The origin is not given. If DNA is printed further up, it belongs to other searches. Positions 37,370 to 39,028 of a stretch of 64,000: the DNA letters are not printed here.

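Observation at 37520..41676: Second array: three tandem EEP paralogs that use an N-terminal dockerin-like module instead of a lipobox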

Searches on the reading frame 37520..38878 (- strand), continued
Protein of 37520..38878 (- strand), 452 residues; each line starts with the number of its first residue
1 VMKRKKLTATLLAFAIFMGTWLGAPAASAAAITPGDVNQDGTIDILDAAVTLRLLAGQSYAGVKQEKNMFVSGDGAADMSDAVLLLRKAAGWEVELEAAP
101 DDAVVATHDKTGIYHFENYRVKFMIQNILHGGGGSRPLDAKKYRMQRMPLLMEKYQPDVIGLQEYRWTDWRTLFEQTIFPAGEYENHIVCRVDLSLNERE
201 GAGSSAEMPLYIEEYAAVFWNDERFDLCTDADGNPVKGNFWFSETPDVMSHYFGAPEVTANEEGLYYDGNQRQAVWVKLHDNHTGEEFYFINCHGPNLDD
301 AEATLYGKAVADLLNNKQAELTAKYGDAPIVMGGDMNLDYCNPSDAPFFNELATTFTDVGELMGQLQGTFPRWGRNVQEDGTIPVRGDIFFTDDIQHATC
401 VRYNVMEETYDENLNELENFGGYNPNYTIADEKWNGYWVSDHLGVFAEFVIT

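Call 35: fold_search(model_id=the predicted structure, library=pdb)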
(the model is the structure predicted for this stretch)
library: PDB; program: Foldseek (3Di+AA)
matches with E <= 10: 995; with E <= 0.001: 223
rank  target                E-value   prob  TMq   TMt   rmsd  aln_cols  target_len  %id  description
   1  3mpr_D                4.3e-20  1.00  0.47  0.74   5.2       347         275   21  Crystal Structure of endonuclease/exonuclease/phosphatase family protein from Bacteroides thetaiotaomicron, Northeast  (released 2010-05-26)
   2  3mpr_A                6.5e-20  1.00  0.48  0.74   5.0       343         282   21  Crystal Structure of endonuclease/exonuclease/phosphatase family protein from Bacteroides thetaiotaomicron, Northeast  (released 2010-05-26)
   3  3mpr_B                1.1e-19  1.00  0.49  0.79   4.8       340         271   22  Crystal Structure of endonuclease/exonuclease/phosphatase family protein from Bacteroides thetaiotaomicron, Northeast  (released 2010-05-26)
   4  3mpr_C                1.3e-19  1.00  0.49  0.76   4.7       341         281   22  Crystal Structure of endonuclease/exonuclease/phosphatase family protein from Bacteroides thetaiotaomicron, Northeast  (released 2010-05-26)
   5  4c1r_A                4.8e-19  1.00  0.48  0.79   4.6       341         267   22  Bacteroides thetaiotaomicron VPI-5482 mannosyl-6-phosphatase Bt3783 (released 2013-11-13)
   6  3g6s                  1.1e-18  1.00  0.46  0.77   5.3       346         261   18  Crystal structure of the endonuclease/exonuclease/phosphatase (BVU_0621) from Bacteroides vulgatus. Northeast Structural (released 2009-02-17)
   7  5j3p_A                1.5e-15  1.00  0.43  0.75   5.3       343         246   16  Crystal structure of the catalytic domain of human tyrosyl DNA phosphodiesterase 2 (released 2016-05-04)
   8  3l1w_A                5.8e-15  1.00  0.45  0.77   4.9       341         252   15  The crystal structure of a functionally unknown conserved protein from Enterococcus faecalis V583 (released 2010-01-12)
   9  4gz0_A                8.8e-15  1.00  0.43  0.74   5.2       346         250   15  Mus Musculus Tdp2-DNA Substrate Analog (5'-6-aminohexanol) Complex (released 2012-10-31)
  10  5ino_B                9.4e-15  1.00  0.44  0.76   5.1       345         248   16  Human Tdp2 reaction product (5'-phosphorylated DNA)-Mg2+ complex (released 2016-04-27)
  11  6mal                  9.4e-15  1.00  0.47  0.67   5.4       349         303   17  Structure of human Nocturnin C-terminal domain (released 2018-09-05)
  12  4gyz_D                1.1e-14  1.00  0.44  0.79   4.9       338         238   16  Mus Musculus Tdp2 Bound to dAMP and Mg2+ (released 2012-10-31)
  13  4gyz_B                1.2e-14  1.00  0.44  0.76   5.3       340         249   15  Mus Musculus Tdp2 Bound to dAMP and Mg2+ (released 2012-10-31)
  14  5ino_A                1.3e-14  1.00  0.43  0.72   5.9       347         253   15  Human Tdp2 reaction product (5'-phosphorylated DNA)-Mg2+ complex (released 2016-04-27)
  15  4gyz_E                1.4e-14  1.00  0.44  0.74   5.4       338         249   16  Mus Musculus Tdp2 Bound to dAMP and Mg2+ (released 2012-10-31)
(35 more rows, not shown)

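Call 61: search_protein_families(library=pfam, proteins=[P0057, P0076, P0083, P0032, P0038, P0058, P0053, P0070], max_evalue=0.001)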
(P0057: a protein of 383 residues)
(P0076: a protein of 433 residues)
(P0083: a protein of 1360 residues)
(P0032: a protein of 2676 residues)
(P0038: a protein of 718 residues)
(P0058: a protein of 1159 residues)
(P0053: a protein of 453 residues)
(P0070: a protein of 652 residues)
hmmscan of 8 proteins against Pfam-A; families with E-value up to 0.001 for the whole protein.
P0057 (383 aa): 2 families
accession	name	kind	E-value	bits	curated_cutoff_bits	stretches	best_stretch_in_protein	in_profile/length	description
PF03372.29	Exo_endo_phos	-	8.5e-13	49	24.5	1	94-370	1-225/225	Endonuclease/Exonuclease/phosphatase family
PF00404.24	Dockerin_1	-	8.5e-09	35.9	22.9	1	28-81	1-56/57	Dockerin type I domain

P0076 (433 aa): 2 families
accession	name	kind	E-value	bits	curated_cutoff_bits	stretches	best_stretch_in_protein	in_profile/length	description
PF00404.24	Dockerin_1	-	6.7e-07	29.8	22.9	1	28-79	1-54/57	Dockerin type I domain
PF03372.29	Exo_endo_phos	-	6e-06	26.6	24.5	1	295-378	1-83/225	Endonuclease/Exonuclease/phosphatase family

P0083 (1360 aa): 3 families
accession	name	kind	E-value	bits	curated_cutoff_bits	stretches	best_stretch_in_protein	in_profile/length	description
PF00404.24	Dockerin_1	-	2.9e-12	47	22.9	1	648-700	2-56/57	Dockerin type I domain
PF00932.25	LTD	-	3.7e-08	34.2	34.3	1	39-125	3-66/109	Lamin Tail Domain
PF03372.29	Exo_endo_phos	-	3e-06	27.6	24.5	1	304-552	13-225/225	Endonuclease/Exonuclease/phosphatase family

P0032 (2676 aa): 4 families
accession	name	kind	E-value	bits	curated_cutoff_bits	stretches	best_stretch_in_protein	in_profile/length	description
PF06452.16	CBM9_1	-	5.3e-111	369.2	23.4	8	334-523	1-181/185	Carbohydrate family 9 binding domain-like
PF18998.6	Flg_new_2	-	5.3e-24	84.4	23.6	3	1206-1275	1-72/73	Divergent InlB B-repeat domain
PF03372.29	Exo_endo_phos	-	4.8e-16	59.6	24.5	2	1527-1783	2-225/225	Endonuclease/Exonuclease/phosphatase family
PF14529.12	Exo_endo_phos_2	-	0.00014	22.2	27.4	0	1672-1786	13-116/117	Endonuclease-reverse transcriptase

P0038 (718 aa): 4 families
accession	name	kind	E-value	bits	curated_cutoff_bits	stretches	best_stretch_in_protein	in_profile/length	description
PF03372.29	Exo_endo_phos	-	1.3e-16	61.4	24.5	1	241-483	1-225/225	Endonuclease/Exonuclease/phosphatase family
PF22669.2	Exo_endo_phos2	-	1.4e-07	31.8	27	0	178-213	250-287/288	Endonuclease/Exonuclease/phosphatase family 2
PF00746.26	Gram_pos_anchor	-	6.3e-05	23.3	20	1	682-715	6-39/43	LPXTG cell wall anchor motif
PF14529.12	Exo_endo_phos_2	-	0.00081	19.7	27.4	0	387-486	22-116/117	Endonuclease-reverse transcriptase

P0058 (1159 aa): 3 families
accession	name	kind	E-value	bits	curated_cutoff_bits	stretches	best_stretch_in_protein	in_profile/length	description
PF03372.29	Exo_endo_phos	-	1.1e-09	38.8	24.5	1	76-295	16-205/225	Endonuclease/Exonuclease/phosphatase family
PF00404.24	Dockerin_1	-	2.7e-08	34.3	22.9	1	1103-1155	1-55/57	Dockerin type I domain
PF07581.17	Glug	-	4.5e-08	33.4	20.5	0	806-827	3-25/28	The GLUG motif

P0053 (453 aa): 1 family
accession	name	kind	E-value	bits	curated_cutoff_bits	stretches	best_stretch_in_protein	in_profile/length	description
PF03372.29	Exo_endo_phos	-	2.8e-11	44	24.5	1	215-427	9-210/225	Endonuclease/Exonuclease/phosphatase family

P0070 (652 aa): 2 families
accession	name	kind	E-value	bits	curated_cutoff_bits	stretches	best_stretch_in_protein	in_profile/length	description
PF03372.29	Exo_endo_phos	-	1.7e-12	48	24.5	1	400-642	2-225/225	Endonuclease/Exonuclease/phosphatase family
PF00404.24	Dockerin_1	-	3e-09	37.4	22.9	1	324-378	2-57/57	Dockerin type I domain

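Call 65: find_encoding_contigs(protein=P0001, flank=3000, max_places=3)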
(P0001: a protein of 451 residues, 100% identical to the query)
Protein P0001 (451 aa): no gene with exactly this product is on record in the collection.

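Call 66: find_encoding_contigs(protein=P0002, flank=10000, max_places=3)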
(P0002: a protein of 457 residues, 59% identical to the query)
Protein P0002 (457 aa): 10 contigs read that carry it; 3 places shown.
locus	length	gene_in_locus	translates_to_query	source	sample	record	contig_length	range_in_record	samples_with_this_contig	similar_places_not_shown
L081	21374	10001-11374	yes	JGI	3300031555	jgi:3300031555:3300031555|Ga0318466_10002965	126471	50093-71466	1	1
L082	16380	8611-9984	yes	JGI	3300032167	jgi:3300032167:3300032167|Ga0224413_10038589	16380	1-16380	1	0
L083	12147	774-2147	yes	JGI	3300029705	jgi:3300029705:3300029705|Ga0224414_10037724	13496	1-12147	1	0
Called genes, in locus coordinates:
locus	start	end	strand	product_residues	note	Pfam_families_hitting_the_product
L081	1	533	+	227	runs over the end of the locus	-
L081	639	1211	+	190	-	PF00156:Pribosyltran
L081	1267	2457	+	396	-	PF02608:Bmp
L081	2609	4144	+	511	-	PF00005:ABC_tran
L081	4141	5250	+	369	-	PF02653:BPD_transp_2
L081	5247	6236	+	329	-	PF02653:BPD_transp_2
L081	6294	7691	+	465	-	PF01266:DAO (faint), PF01494:FAD_binding_3 (faint), PF03486:HI0933_like (faint), PF07992:Pyr_redox_2 (faint), PF00890:FAD_binding_2 (weak), PF21688:FAD-depend_C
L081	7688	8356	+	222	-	PF25084:LbH_EIF2B, PF25087:GMPPB_C (weak), PF00132:Hexapep (weak), PF25087:GMPPB_C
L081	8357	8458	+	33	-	-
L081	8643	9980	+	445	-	PF00404:Dockerin_1 (faint), PF03372:Exo_endo_phos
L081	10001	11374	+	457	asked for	PF00404:Dockerin_1 (weak), PF03372:Exo_endo_phos (weak)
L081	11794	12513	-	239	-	PF02308:MgtC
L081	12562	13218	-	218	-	PF02308:MgtC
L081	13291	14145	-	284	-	PF02311:AraC_binding, PF07883:Cupin_2, PF12833:HTH_18, PF00165:HTH_AraC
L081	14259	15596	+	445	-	PF02746:MR_MLE_N, PF13378:MR_MLE_C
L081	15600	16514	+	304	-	PF03737:RraA-like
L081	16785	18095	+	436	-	PF00331:Glyco_hydro_10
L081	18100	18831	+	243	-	PF00106:adh_short, PF01370:Epimerase (weak), PF13561:adh_short_C2, PF23441:SDR (weak)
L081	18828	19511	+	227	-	PF13483:Lactamase_B_3, PF12706:Lactamase_B_2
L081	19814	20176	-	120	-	PF01325:Fe_dep_repress, PF02742:Fe_dep_repr_C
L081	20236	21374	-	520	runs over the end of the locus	-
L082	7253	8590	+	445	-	PF00404:Dockerin_1 (faint), PF03372:Exo_endo_phos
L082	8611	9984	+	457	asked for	PF00404:Dockerin_1 (weak), PF03372:Exo_endo_phos (weak)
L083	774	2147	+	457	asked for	PF00404:Dockerin_1 (weak), PF03372:Exo_endo_phos (weak)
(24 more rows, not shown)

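Call 78: list_cluster_members(proteins=[window:37520-38875:-, window:38937-40316:-, window:40336-41676:-, window:50694-51920:+, window:1983-8843:-])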
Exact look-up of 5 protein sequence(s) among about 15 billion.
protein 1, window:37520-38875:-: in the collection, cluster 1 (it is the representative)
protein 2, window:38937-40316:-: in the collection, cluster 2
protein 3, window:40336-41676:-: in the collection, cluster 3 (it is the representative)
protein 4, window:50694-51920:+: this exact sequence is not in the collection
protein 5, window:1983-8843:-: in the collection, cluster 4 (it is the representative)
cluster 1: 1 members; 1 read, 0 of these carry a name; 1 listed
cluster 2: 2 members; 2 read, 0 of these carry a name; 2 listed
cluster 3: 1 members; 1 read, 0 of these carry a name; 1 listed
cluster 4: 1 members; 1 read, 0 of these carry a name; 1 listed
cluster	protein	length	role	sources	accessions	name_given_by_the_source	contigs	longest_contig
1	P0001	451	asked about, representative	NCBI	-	-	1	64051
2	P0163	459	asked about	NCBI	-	-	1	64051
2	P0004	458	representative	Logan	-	-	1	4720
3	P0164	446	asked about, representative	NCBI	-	-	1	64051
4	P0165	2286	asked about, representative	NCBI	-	-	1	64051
